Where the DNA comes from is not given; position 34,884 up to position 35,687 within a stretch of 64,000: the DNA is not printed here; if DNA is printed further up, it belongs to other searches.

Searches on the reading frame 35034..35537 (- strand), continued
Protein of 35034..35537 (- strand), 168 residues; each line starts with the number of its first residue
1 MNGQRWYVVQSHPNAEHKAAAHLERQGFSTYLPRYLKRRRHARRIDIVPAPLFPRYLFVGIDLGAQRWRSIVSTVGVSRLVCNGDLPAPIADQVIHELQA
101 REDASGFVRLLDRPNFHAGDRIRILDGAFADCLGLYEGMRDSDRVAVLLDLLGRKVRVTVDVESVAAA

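Call 76: find_encoding_contigs(protein=P0064, flank=3000, max_places=2)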
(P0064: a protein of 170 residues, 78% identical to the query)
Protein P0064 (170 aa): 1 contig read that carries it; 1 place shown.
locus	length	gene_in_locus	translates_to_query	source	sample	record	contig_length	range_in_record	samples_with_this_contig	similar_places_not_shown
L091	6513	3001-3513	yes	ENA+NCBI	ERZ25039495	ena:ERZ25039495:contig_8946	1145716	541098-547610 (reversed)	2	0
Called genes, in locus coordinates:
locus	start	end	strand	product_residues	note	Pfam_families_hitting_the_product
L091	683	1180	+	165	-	PF05565:Sipho_Gp157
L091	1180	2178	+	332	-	PF04098:Rad52_Rad22, PF06147:DUF968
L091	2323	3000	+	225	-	PF13412:HTH_24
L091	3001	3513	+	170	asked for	PF02357:NusG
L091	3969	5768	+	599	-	PF12481:DUF3700 (weak), PF13522:GATase_6, PF13537:GATase_7, PF00733:Asn_synthase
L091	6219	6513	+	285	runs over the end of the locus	PF00534:Glycos_transf_1, PF13692:Glyco_trans_1_4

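Call 77: find_encoding_contigs(protein=P0026, flank=3000, max_places=3)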
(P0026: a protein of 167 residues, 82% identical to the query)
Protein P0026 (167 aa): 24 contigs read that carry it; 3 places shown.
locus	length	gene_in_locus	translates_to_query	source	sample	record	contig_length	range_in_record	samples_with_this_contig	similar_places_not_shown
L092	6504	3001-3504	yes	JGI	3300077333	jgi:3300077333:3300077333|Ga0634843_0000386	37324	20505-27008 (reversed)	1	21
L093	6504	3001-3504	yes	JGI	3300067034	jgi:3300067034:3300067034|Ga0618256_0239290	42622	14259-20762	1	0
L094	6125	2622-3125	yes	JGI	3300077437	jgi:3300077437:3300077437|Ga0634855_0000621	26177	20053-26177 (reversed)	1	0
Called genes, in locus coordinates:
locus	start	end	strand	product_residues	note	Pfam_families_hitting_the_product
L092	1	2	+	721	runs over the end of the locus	-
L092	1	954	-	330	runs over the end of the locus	PF00953:Glycos_transf_4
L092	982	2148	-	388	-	PF13477:Glyco_trans_4_2, PF13439:Glyco_transf_4, PF13579:Glyco_trans_4_4 (weak), PF20706:GT4-conflict, PF00534:Glycos_transf_1, PF13692:Glyco_trans_1_4, PF13524:Glyco_trans_1_2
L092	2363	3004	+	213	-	PF13412:HTH_24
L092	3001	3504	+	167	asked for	PF02357:NusG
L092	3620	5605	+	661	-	PF13522:GATase_6, PF13537:GATase_7, PF00733:Asn_synthase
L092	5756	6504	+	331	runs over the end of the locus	PF01408:GFO_IDH_MocA, PF03447:NAD_binding_3 (faint), PF22725:GFO_IDH_MocA_C3, PF02894:GFO_IDH_MocA_C (weak)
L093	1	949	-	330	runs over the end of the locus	PF00953:Glycos_transf_4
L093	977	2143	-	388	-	PF13477:Glyco_trans_4_2, PF13439:Glyco_transf_4, PF13579:Glyco_trans_4_4 (weak), PF20706:GT4-conflict, PF00534:Glycos_transf_1, PF13692:Glyco_trans_1_4, PF13524:Glyco_trans_1_2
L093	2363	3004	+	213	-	PF13412:HTH_24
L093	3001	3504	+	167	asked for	PF02357:NusG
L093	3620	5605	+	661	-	PF13522:GATase_6, PF13537:GATase_7, PF00733:Asn_synthase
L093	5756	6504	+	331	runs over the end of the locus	PF01408:GFO_IDH_MocA, PF03447:NAD_binding_3 (faint), PF22725:GFO_IDH_MocA_C3, PF02894:GFO_IDH_MocA_C (weak)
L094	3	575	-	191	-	?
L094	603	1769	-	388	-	PF13477:Glyco_trans_4_2, PF13439:Glyco_transf_4, PF13579:Glyco_trans_4_4 (weak), PF20706:GT4-conflict, PF00534:Glycos_transf_1, PF13692:Glyco_trans_1_4, PF13524:Glyco_trans_1_2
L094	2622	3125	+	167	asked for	PF02357:NusG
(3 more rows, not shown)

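Call 78: get_annotated_region(hit=H3, flank=6000)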
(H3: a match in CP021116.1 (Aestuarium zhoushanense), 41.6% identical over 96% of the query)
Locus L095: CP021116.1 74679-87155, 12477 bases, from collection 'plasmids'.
description: Aestuarium zhoushanense strain G7 plasmid unnamed2, complete sequence
organism: Aestuarium zhoushanense (NCBI taxid 2820523)
taxonomy: Bacteria; Pseudomonadota; Alphaproteobacteria; Rhodobacterales; Paracoccaceae; Aestuarium; Aestuarium zhoushanense
host: -; source: pure culture,tidal flat sample; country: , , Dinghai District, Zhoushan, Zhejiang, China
typing (MOB-suite, as given by PLSDB): non-mobilizable
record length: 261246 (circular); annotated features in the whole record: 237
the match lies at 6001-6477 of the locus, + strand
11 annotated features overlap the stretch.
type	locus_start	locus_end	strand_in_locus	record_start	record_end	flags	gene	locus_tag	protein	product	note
CDS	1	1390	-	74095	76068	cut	-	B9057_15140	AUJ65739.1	hypothetical protein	-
CDS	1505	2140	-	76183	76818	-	-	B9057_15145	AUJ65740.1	hypothetical protein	-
CDS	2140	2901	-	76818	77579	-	-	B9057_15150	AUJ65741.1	3-deoxy-D-manno-octulosonate cytidylyltransferase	-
CDS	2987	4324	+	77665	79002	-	-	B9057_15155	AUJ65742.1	hypothetical protein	-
CDS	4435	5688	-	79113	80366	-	-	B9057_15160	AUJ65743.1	hypothetical protein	-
CDS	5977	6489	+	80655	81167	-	-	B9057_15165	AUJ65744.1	transcriptional activator RfaH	-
CDS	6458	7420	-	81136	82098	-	-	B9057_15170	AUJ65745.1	fructose-bisphosphatase class I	-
CDS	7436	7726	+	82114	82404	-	-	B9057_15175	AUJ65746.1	hypothetical protein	-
CDS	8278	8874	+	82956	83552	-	-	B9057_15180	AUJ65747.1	hypothetical protein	-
CDS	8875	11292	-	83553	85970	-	-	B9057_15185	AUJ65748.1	hypothetical protein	-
CDS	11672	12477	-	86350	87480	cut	-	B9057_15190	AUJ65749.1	YeeE/YedE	-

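Call 79: get_annotated_region(hit=H11, flank=6000)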
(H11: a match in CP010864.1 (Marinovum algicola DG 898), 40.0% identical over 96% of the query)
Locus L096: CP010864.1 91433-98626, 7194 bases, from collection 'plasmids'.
description: Marinovum algicola DG 898 plasmid pMaD9, complete sequence
organism: Marinovum algicola DG 898 (NCBI taxid 988812)
taxonomy: Bacteria; Pseudomonadota; Alphaproteobacteria; Rhodobacterales; Roseobacteraceae; Marinovum; Marinovum algicola; Marinovum algicola DG 898
host: -; source: -; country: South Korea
typing (MOB-suite, as given by PLSDB): non-mobilizable
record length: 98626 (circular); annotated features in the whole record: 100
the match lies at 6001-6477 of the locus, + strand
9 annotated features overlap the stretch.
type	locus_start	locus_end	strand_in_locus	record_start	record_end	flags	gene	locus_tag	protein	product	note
CDS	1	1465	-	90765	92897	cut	-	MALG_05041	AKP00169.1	Succinoglycan biosynthesis transport protein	-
CDS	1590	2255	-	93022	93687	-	-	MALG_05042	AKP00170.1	Sugar transferase involved in lipopolysaccharide synthesis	-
CDS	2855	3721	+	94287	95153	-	-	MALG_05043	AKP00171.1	Response regulator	-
CDS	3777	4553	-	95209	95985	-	-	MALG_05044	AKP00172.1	hypothetical protein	-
CDS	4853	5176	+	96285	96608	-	-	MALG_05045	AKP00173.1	hypothetical protein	-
CDS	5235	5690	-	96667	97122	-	-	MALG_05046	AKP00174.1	hypothetical protein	-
CDS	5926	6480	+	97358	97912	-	-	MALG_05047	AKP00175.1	Transcription antiterminator RfaH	-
CDS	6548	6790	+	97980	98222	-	-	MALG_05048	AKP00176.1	Phd YefM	-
CDS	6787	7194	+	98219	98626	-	-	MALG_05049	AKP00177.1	putative nucleic acid-binding protein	-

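Call 80: get_annotated_region(hit=H26, flank=6000)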
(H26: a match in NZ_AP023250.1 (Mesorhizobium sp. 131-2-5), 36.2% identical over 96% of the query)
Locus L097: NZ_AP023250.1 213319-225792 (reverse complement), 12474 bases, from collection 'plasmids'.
description: Mesorhizobium sp. 131-2-5 plasmid MesoLj131b2, complete sequence
organism: Mesorhizobium sp. 131-2-5 (NCBI taxid 2744519)
taxonomy: Bacteria; Pseudomonadota; Alphaproteobacteria; Hyphomicrobiales; Phyllobacteriaceae; Mesorhizobium; Mesorhizobium sp. 131-2-5
host: -; source: Lotus japonicus; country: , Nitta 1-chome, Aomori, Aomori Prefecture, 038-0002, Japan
typing (MOB-suite, as given by PLSDB): non-mobilizable; mating-pair formation MPF_T
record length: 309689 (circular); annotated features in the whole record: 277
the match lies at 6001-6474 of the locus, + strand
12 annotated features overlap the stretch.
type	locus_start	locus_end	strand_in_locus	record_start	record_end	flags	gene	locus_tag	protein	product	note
CDS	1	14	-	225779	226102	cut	-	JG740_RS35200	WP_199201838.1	nuclear transport factor 2 family protein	-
CDS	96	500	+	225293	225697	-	-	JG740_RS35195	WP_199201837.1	helix-turn-helix domain-containing protein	-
CDS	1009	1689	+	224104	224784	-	-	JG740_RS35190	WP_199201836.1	hypothetical protein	-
CDS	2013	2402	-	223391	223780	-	-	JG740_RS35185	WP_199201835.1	MucR family transcriptional regulator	GO:0006355 - regulation of DNA-templated transcription [Evidence IEA]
CDS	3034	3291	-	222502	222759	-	-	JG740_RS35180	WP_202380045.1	hypothetical protein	-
CDS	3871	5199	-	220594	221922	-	-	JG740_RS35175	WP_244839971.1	IS701 family transposase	-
CDS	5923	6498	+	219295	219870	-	-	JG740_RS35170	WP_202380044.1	transcription termination/antitermination NusG family protein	GO:0006354 - DNA-templated transcription elongation [Evidence IEA]; GO:0006355 - regulation of DNA-templated ...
CDS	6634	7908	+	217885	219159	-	-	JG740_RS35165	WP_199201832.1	nucleotide sugar dehydrogenase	GO:0000271 - polysaccharide biosynthetic process [Evidence IEA]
CDS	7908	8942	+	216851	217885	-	-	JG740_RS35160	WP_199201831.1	NAD-dependent epimerase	-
CDS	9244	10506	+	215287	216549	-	-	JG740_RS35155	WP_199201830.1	ABC transporter permease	-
CDS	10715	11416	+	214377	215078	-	-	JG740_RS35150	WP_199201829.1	hypothetical protein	-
CDS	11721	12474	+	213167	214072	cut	-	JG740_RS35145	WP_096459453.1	hypothetical protein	-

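Call 81: get_annotated_region(hit=H27, flank=6000)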
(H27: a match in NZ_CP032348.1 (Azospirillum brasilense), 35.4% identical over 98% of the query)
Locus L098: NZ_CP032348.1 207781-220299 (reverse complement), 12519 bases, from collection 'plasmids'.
description: Azospirillum brasilense strain MTCC4039 plasmid p4, complete sequence
organism: Azospirillum brasilense (NCBI taxid 192)
taxonomy: Bacteria; Pseudomonadota; Alphaproteobacteria; Rhodospirillales; Azospirillaceae; Azospirillum; Azospirillum brasilense
host: -; source: soil sample,Agricultural field; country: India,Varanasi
typing (MOB-suite, as given by PLSDB): non-mobilizable
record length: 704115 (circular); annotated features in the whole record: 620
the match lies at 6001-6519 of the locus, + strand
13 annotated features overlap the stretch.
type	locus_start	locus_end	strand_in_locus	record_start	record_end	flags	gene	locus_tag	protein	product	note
CDS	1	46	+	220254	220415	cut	-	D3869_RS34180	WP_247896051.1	hypothetical protein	-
CDS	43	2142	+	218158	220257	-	-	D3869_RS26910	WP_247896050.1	AAA family ATPase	-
CDS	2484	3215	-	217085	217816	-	-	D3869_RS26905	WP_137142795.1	HNH endonuclease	-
CDS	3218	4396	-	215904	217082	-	-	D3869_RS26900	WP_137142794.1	AAA family ATPase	-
CDS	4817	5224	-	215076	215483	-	-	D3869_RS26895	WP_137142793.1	helix-turn-helix transcriptional regulator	-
CDS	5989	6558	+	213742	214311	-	-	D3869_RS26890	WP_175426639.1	transcription termination/antitermination NusG family protein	GO:0006354 - DNA-templated transcription elongation [Evidence IEA]; GO:0006355 - regulation of DNA-templated ...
CDS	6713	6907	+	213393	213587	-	-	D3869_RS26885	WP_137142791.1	hypothetical protein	-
CDS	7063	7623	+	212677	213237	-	-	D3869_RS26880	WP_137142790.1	terminase small subunit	-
CDS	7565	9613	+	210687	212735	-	-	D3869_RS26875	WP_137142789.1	terminase gpA endonuclease subunit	-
CDS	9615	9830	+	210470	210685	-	-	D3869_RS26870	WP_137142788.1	hypothetical protein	-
CDS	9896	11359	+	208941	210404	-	-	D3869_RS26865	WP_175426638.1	phage portal protein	GO:0019068 - virion assembly [Evidence IEA]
CDS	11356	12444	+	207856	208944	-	-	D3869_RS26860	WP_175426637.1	head maturation protease, ClpP-related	GO:0046797 - viral procapsid maturation [Evidence IEA]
CDS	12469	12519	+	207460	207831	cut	-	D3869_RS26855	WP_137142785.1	head decoration protein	-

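Call 82: get_annotated_region(hit=H31, flank=6000)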
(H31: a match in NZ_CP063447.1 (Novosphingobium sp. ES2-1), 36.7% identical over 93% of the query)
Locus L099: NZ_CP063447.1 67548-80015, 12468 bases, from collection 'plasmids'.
description: Novosphingobium sp. ES2-1 plasmid p2, complete sequence
organism: Novosphingobium sp. ES2-1 (NCBI taxid 2780074)
taxonomy: Bacteria; Pseudomonadota; Alphaproteobacteria; Sphingomonadales; Sphingomonadaceae; Novosphingobium; Novosphingobium sp. ES2-1
host: -; source: mixed culture,activated sludge; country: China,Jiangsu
typing (MOB-suite, as given by PLSDB): conjugative; relaxase MOBF; mating-pair formation MPF_F
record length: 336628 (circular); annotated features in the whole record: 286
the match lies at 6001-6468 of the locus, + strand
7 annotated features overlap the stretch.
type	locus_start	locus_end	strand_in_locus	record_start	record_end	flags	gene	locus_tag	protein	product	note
CDS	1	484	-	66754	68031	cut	-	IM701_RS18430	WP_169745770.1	oligosaccharide flippase family protein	-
CDS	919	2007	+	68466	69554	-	-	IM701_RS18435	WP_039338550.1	IS5 family transposase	-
CDS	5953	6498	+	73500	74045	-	-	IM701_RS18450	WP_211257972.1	transcriptional activator RfaH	-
CDS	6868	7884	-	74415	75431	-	-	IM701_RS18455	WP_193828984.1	IS110 family transposase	-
CDS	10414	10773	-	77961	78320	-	-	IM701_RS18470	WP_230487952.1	transposase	GO:0006313 - DNA transposition [Evidence IEA]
CDS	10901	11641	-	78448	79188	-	istB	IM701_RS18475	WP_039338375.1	IS21-like element helper ATPase IstB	-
CDS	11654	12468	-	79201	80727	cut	istA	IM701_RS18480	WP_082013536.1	IS21 family transposase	-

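Call 83: get_annotated_region(hit=H16, flank=6000)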
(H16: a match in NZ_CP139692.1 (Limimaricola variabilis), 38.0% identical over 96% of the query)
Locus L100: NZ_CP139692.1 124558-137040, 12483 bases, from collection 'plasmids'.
description: Limimaricola variabilis strain OXR-209 plasmid unnamed01, complete sequence
organism: Limimaricola variabilis (NCBI taxid 1492771)
taxonomy: Bacteria; Pseudomonadota; Alphaproteobacteria; Rhodobacterales; Paracoccaceae; Limimaricola; Limimaricola variabilis
host: -; source: Bacterial Culture,hydrothermal vent plume; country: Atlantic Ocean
typing (MOB-suite, as given by PLSDB): non-mobilizable
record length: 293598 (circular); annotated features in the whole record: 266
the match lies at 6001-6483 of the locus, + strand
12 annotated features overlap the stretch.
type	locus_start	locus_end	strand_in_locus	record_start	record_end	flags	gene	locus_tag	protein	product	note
CDS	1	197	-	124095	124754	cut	-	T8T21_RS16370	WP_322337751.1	SRPBCC family protein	-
CDS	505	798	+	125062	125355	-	-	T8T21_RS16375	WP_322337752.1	DUF2218 domain-containing protein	-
CDS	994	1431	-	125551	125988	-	-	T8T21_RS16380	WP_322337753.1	MarR family winged helix-turn-helix transcriptional regulator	GO:0006355 - regulation of DNA-templated transcription [Evidence IEA]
CDS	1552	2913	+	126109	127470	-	hmgA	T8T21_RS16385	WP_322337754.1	homogentisate 1,2-dioxygenase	GO:0006559 - L-phenylalanine catabolic process [Evidence IEA]; GO:0006572 - tyrosine catabolic process [Evidence IEA]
CDS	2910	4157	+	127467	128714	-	fahA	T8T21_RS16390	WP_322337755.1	fumarylacetoacetase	GO:0006559 - L-phenylalanine catabolic process [Evidence IEA]; GO:0006572 - tyrosine catabolic process [Evidence IEA]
CDS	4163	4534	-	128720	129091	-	-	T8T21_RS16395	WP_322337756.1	Rieske 2Fe-2S domain-containing protein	-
CDS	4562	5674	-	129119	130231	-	hppD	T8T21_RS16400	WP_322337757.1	4-hydroxyphenylpyruvate dioxygenase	GO:0006559 - L-phenylalanine catabolic process [Evidence IEA]; GO:0006572 - tyrosine catabolic process [Evidence IEA]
CDS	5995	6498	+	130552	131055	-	-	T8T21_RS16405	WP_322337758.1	transcriptional activator RfaH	-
CDS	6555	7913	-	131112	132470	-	-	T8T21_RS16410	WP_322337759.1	polysaccharide biosynthesis/export family protein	GO:0015774 - polysaccharide transport [Evidence IEA]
CDS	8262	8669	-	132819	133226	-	cueR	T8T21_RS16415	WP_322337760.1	Cu(I)-responsive transcriptional regulator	GO:0006878 - intracellular copper ion homeostasis [Evidence IEA]; GO:0006355 - regulation of DNA-templated ...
CDS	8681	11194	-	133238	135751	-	-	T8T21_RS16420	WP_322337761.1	heavy metal translocating P-type ATPase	GO:0006812 - monoatomic cation transport [Evidence IEA]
CDS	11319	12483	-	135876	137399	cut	-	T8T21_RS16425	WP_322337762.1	PLP-dependent aminotransferase family protein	-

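Call 90: fold_search(model_id=the predicted structure, library=pdb)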
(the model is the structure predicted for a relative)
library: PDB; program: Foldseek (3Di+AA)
matches with E <= 10: 1349; with E <= 0.001: 50
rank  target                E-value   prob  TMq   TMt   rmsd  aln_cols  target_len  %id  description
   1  9a56_B                1.9e-12  1.00  0.49  0.46  13.2       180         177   23  Integrative model of RPOB-NUSG by crosslinking MS and deep learning (released 2024-09-18)
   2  8phk_P                1.9e-11  1.00  0.54  0.56  10.1       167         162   28  fully recruited RfaH bound to E. coli transcription complex paused at ops site (released 2024-04-24)
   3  1m1g_A                2.2e-10  1.00  0.50  0.38   8.1       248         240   14  Crystal Structure of Aquifex aeolicus N-utilization substance G (NusG), Space Group P2(1) (released 2003-02-04)
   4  6gov_G                2.5e-10  1.00  0.48  0.47  13.5       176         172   26  Structure of THE RNA POLYMERASE LAMBDA-BASED ANTITERMINATION COMPLEX (released 2019-02-13)
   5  1m1g_B                4.4e-10  1.00  0.48  0.36  10.1       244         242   14  Crystal Structure of Aquifex aeolicus N-utilization substance G (NusG), Space Group P2(1) (released 2003-02-04)
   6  6c6s_D                4.6e-10  1.00  0.54  0.56  10.6       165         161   27  CryoEM structure of E.coli RNA polymerase elongation complex bound with RfaH (released 2018-07-25)
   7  6tqn_G                5.8e-10  1.00  0.48  0.45  11.3       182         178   25  rrn anti-termination complex without S4 (released 2020-08-05)
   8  1m1g_C                1.2e-09  1.00  0.58  0.43   6.5       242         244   15  Crystal Structure of Aquifex aeolicus N-utilization substance G (NusG), Space Group P2(1) (released 2003-02-04)
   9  6x7k_AB               2.2e-09  1.00  0.42  0.44  10.9       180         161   25  Cryo-EM structure of an Escherichia coli coupled transcription-translation complex B3 (TTC-B3) containing an mRNA wit (released 2020-09-02)
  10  1m1g_D                2.4e-09  1.00  0.42  0.32   9.8       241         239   15  Crystal Structure of Aquifex aeolicus N-utilization substance G (NusG), Space Group P2(1) (released 2003-02-04)
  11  2lq8_MODEL_1_A        2.9e-09  1.00  0.42  0.40  12.1       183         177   22  Domain interaction in Thermotoga maritima NusG (released 2013-01-23)
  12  1npp_B                3.3e-09  1.00  0.40  0.31   9.7       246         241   15  CRYSTAL STRUCTURE OF AQUIFEX AEOLICUS NUSG IN P2(1) (released 2003-03-11)
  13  6x7f_AB               7.7e-09  1.00  0.44  0.43  12.0       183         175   26  Cryo-EM structure of an Escherichia coli coupled transcription-translation complex B2 (TTC-B2) containing an mRNA wit (released 2020-09-02)
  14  1npp_C                8.6e-09  1.00  0.47  0.36   8.2       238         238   14  CRYSTAL STRUCTURE OF AQUIFEX AEOLICUS NUSG IN P2(1) (released 2003-03-11)
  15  1npp_D                1.4e-08  1.00  0.37  0.27  15.4       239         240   15  CRYSTAL STRUCTURE OF AQUIFEX AEOLICUS NUSG IN P2(1) (released 2003-03-11)
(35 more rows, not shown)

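Call 95: find_encoding_contigs(protein=P0121, flank=2500, max_places=2)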
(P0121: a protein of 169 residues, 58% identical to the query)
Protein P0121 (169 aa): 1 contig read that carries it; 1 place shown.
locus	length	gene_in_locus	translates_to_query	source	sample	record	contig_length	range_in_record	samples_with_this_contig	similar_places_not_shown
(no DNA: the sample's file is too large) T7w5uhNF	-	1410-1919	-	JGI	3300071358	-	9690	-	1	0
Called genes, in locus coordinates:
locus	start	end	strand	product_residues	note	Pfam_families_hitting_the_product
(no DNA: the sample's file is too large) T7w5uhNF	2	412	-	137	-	?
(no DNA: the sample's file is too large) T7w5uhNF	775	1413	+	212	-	PF13412:HTH_24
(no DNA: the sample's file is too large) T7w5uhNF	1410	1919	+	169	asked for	PF02357:NusG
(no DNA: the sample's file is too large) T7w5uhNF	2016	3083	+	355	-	PF00106:adh_short, PF01073:3Beta_HSD, PF01370:Epimerase, PF02719:Polysacc_synt_2, PF04321:RmlD_sub_bind, PF07993:NAD_binding_4, PF13460:NAD_binding_10, PF16363:GDP_Man_Dehyd, +1 more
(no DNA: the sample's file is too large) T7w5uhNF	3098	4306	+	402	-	PF01041:DegT_DnrJ_EryC1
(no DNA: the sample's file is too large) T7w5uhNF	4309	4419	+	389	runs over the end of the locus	PF02350:Epimerase_2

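Call 96: find_encoding_contigs(protein=P0128, flank=2500, max_places=2)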
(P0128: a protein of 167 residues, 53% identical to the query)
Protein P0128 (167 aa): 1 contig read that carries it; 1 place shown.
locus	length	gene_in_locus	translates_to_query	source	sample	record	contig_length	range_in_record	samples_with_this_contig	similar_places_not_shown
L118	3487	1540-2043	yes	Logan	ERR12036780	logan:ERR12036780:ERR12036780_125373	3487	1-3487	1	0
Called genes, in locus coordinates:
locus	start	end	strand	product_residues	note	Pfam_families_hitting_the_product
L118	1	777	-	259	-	?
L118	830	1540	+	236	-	PF12802:MarR_2 (faint)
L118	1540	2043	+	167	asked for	PF02357:NusG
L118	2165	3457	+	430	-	PF13692:Glyco_trans_1_4, PF13524:Glyco_trans_1_2 (weak)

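Call 97: find_encoding_contigs(protein=P0137, flank=2500, max_places=2)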
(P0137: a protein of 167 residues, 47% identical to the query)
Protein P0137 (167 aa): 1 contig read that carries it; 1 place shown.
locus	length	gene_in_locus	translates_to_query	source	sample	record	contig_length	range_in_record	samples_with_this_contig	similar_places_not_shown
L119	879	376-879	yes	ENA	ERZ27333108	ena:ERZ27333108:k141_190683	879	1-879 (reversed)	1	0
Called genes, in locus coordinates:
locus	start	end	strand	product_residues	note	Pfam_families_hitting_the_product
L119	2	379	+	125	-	?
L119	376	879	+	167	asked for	PF02357:NusG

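Call 99: find_encoding_contigs(protein=P0130, flank=2500, max_places=2)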
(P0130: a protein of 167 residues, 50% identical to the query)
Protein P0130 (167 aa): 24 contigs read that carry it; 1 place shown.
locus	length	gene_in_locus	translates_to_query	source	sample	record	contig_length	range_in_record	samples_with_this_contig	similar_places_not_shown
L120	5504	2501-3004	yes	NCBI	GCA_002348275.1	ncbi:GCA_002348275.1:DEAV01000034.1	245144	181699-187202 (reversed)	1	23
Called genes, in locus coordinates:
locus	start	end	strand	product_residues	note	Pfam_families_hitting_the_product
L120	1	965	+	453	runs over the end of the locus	PF01381:HTH_3 (faint), PF13443:HTH_26 (faint)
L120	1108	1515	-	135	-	PF01583:APS_kinase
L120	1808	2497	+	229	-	PF13412:HTH_24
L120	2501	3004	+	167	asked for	PF02357:NusG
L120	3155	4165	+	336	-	PF00106:adh_short (weak), PF01073:3Beta_HSD, PF01370:Epimerase, PF02719:Polysacc_synt_2, PF04321:RmlD_sub_bind, PF07993:NAD_binding_4 (faint), PF13460:NAD_binding_10, PF16363:GDP_Man_Dehyd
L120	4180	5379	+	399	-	PF00155:Aminotran_1_2, PF01041:DegT_DnrJ_EryC1, PF01212:Beta_elim_lyase (weak)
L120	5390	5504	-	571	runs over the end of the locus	PF27859:LIC12162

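Call 100: find_encoding_contigs(protein=P0142, flank=2500, max_places=2)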
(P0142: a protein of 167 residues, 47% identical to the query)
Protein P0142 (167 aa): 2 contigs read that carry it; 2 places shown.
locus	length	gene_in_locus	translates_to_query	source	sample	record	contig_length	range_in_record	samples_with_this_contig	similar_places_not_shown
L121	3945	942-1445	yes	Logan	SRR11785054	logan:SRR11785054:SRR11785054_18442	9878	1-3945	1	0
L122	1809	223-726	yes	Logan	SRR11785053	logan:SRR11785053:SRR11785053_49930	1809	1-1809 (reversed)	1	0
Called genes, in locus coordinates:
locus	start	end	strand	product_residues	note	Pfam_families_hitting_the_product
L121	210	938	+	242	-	PF13412:HTH_24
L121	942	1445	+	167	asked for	PF02357:NusG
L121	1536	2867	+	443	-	PF01041:DegT_DnrJ_EryC1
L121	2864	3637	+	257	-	PF00483:NTP_transferase, PF12804:NTP_transf_3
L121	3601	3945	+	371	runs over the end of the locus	PF01370:Epimerase, PF04321:RmlD_sub_bind (weak), PF16363:GDP_Man_Dehyd, PF02719:Polysacc_synt_2, PF07993:NAD_binding_4 (weak)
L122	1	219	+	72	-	?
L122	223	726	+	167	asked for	PF02357:NusG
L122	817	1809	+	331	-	?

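Call 101: find_encoding_contigs(protein=P0169, flank=2500, max_places=2)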
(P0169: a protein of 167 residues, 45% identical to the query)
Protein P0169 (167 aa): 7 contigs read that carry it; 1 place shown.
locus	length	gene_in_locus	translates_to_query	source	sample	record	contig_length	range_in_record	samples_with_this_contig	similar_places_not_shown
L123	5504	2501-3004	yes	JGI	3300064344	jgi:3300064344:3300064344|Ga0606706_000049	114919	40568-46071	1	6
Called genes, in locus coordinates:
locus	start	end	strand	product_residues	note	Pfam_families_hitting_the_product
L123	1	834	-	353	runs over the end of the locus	PF01073:3Beta_HSD, PF01370:Epimerase, PF16363:GDP_Man_Dehyd, PF07993:NAD_binding_4 (weak)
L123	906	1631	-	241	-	PF00535:Glycos_transf_2, PF10111:Glyco_tranf_2_2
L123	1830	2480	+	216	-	PF13412:HTH_24 (weak)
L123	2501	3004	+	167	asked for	PF02357:NusG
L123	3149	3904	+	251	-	PF02348:CTP_transf_3, PF12804:NTP_transf_3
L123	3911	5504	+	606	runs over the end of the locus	PF27859:LIC12162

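Call 102: find_encoding_contigs(protein=P0194, flank=2500, max_places=2)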
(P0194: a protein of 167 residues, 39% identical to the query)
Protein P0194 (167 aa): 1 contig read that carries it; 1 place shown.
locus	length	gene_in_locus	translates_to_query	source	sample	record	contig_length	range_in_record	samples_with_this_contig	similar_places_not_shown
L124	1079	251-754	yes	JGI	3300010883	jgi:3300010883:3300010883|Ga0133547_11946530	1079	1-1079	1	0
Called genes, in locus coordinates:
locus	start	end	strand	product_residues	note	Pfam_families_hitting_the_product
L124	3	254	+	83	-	?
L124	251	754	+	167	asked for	PF02357:NusG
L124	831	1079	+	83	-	?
